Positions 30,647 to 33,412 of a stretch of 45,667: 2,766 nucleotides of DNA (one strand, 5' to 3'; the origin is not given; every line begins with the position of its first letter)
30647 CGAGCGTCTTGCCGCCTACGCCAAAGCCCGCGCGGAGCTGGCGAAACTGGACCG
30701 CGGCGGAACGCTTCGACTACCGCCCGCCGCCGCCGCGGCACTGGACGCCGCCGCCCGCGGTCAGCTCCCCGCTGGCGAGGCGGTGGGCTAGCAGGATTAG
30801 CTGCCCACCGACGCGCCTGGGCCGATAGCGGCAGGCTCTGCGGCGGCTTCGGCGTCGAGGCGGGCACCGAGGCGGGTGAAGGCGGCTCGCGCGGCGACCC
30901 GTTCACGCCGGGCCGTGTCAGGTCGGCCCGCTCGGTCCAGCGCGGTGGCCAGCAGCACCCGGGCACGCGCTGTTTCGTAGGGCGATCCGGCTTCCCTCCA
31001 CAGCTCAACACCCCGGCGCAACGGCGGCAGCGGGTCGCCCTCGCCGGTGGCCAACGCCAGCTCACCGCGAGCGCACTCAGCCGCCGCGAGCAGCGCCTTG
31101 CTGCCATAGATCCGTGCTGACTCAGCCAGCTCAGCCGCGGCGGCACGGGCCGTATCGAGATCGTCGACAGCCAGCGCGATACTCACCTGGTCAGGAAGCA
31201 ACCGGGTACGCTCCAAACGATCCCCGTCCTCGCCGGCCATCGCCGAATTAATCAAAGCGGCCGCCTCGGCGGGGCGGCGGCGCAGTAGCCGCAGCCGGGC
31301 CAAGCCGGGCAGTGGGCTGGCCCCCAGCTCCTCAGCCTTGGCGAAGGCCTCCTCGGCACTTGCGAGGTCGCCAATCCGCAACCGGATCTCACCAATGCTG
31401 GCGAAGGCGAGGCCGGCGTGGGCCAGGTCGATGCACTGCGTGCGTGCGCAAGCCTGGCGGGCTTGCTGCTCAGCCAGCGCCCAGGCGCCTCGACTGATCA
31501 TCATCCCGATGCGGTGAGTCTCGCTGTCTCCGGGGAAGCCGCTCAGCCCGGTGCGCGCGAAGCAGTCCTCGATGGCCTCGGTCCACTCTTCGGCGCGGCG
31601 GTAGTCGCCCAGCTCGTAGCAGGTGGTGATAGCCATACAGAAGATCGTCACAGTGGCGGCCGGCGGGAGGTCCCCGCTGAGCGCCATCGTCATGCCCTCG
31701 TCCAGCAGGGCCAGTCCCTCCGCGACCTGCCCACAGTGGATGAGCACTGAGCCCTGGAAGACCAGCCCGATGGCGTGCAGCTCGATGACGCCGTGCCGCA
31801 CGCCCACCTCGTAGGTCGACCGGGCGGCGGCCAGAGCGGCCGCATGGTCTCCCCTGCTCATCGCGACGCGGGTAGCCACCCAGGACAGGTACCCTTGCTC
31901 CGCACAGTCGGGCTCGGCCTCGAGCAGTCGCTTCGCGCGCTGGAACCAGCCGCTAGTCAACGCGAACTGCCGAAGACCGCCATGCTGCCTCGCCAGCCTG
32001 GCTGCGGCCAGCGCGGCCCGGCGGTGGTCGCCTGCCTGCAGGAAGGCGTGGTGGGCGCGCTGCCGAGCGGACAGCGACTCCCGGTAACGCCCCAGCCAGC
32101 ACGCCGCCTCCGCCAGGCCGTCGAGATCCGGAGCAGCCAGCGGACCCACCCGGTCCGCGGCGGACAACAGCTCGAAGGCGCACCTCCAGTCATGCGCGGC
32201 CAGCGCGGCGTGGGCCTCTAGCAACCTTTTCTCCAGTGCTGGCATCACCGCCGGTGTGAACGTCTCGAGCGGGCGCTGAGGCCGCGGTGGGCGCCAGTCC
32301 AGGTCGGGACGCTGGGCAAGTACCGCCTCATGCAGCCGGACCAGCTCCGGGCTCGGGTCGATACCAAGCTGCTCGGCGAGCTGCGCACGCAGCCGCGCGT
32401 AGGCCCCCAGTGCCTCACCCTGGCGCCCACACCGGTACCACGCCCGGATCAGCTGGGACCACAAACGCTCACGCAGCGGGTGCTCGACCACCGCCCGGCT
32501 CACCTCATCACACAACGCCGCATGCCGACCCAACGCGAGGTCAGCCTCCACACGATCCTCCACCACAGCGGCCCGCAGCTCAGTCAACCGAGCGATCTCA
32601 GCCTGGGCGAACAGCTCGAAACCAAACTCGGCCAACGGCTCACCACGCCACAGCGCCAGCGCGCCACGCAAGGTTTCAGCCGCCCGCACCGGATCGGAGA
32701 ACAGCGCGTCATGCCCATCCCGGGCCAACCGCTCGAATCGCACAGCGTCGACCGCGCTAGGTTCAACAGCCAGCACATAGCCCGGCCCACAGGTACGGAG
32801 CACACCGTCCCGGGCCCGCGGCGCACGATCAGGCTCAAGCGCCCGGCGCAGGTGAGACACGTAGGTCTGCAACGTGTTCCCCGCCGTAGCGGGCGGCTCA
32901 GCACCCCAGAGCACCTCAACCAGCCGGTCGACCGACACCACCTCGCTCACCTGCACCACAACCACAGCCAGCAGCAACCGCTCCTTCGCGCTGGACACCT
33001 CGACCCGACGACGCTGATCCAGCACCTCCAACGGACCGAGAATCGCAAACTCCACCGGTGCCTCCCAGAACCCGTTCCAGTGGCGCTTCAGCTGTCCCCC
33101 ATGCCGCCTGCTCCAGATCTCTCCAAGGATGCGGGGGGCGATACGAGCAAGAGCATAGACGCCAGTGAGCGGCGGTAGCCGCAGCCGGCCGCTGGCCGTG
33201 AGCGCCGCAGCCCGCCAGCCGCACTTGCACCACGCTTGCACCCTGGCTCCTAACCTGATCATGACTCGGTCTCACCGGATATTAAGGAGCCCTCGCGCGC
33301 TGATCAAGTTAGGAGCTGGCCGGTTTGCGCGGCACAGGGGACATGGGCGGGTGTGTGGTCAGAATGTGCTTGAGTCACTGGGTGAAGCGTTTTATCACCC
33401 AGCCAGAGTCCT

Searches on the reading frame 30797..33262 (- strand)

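Call 33: search_protein_families(library=pfam, proteins=[window:30797-33262:-], max_evalue=0.0001)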
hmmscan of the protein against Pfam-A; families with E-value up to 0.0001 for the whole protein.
window:30797-33262:- (821 aa): 2 families
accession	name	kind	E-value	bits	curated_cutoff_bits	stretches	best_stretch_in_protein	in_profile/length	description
PF03704.23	BTAD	-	9e-44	149.8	22.1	1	171-315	1-146/146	Bacterial transcriptional activator domain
PF00486.34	Trans_reg_C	-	2.5e-09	37.5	26.2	1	91-164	7-77/77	Transcriptional regulatory protein, C terminal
